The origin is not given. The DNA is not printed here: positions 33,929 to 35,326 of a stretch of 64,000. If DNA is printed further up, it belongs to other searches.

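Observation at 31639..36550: Methylation/glycosylation cassette: class I SAM methyltransferase, FkbM methyltransferase and two GT4-type glycosyltransferases in one minus-strand operon behind an operator-bearing promoter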

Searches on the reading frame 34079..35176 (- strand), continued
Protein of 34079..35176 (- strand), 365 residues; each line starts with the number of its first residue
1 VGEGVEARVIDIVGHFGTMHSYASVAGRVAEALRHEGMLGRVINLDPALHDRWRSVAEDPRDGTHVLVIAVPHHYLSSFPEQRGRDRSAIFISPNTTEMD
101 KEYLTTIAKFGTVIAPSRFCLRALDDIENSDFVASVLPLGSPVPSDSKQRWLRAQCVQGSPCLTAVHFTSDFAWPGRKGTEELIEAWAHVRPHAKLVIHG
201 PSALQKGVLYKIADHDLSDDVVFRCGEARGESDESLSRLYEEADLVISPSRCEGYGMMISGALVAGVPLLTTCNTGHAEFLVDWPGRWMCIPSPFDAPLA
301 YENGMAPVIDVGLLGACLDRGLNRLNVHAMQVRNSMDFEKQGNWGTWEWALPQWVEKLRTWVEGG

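Call 77: fold_search(model_id=the predicted structure, library=viral)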
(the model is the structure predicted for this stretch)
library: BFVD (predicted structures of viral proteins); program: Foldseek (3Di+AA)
matches with E <= 10: 1045; with E <= 0.001: 144
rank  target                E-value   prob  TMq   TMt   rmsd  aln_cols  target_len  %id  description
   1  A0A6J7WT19            1.0e-14  1.00  0.70  0.63   6.4       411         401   15  RfaG Glycosyltransferase [uncultured Caudovirales phage]
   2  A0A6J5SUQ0            2.7e-14  1.00  0.74  0.31   4.6       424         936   15  Methyltransferase FkbM [uncultured Caudovirales phage]
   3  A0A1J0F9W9            3.2e-14  1.00  0.67  0.60   7.3       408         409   12  (no name in the UniProt tables at hand)
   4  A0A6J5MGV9            3.6e-14  1.00  0.69  0.73   4.5       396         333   14  RfaG Glycosyltransferase [uncultured Caudovirales phage]
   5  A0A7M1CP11            5.1e-14  1.00  0.69  0.68   5.2       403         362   14  (no name in the UniProt tables at hand)
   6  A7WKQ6                5.4e-14  1.00  0.67  0.72   5.4       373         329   14  Putative glycosyltransferase [Betalipothrixvirus pezzuloense]
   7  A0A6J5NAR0            1.3e-13  1.00  0.57  0.59   3.7       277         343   17  RfaG Glycosyltransferase [uncultured Caudovirales phage]
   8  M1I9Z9                2.3e-13  1.00  0.73  0.51   5.9       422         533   14  (no name in the UniProt tables at hand)
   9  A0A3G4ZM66            3.1e-12  1.00  0.71  0.27   6.7       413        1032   12  Glycosyltransferase [Terrestrivirus sp.]
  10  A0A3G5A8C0            5.3e-12  1.00  0.66  0.55   7.1       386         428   13  Glycosyltransferase family 1 protein [Hyperionvirus sp.]
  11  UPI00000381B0         1.4e-11  1.00  0.68  0.52   7.3       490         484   12  (no name look-up for this kind of identifier)
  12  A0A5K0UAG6            1.7e-11  1.00  0.72  0.34   5.1       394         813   13  Glycosyltransferase [Yasminevirus sp. GU-2018]
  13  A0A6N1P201            1.7e-11  1.00  0.60  0.57   8.5       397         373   14  Glycosyl transferase [Tupanvirus soda lake]
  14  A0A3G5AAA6            2.6e-11  1.00  0.68  0.73   5.0       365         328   13  Glycosyl transferase group 1 family protein [Hyperionvirus sp.]
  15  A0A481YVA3            3.3e-11  1.00  0.67  0.67   5.3       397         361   15  Glycosyl transferase [Marseillevirus LCMAC103]
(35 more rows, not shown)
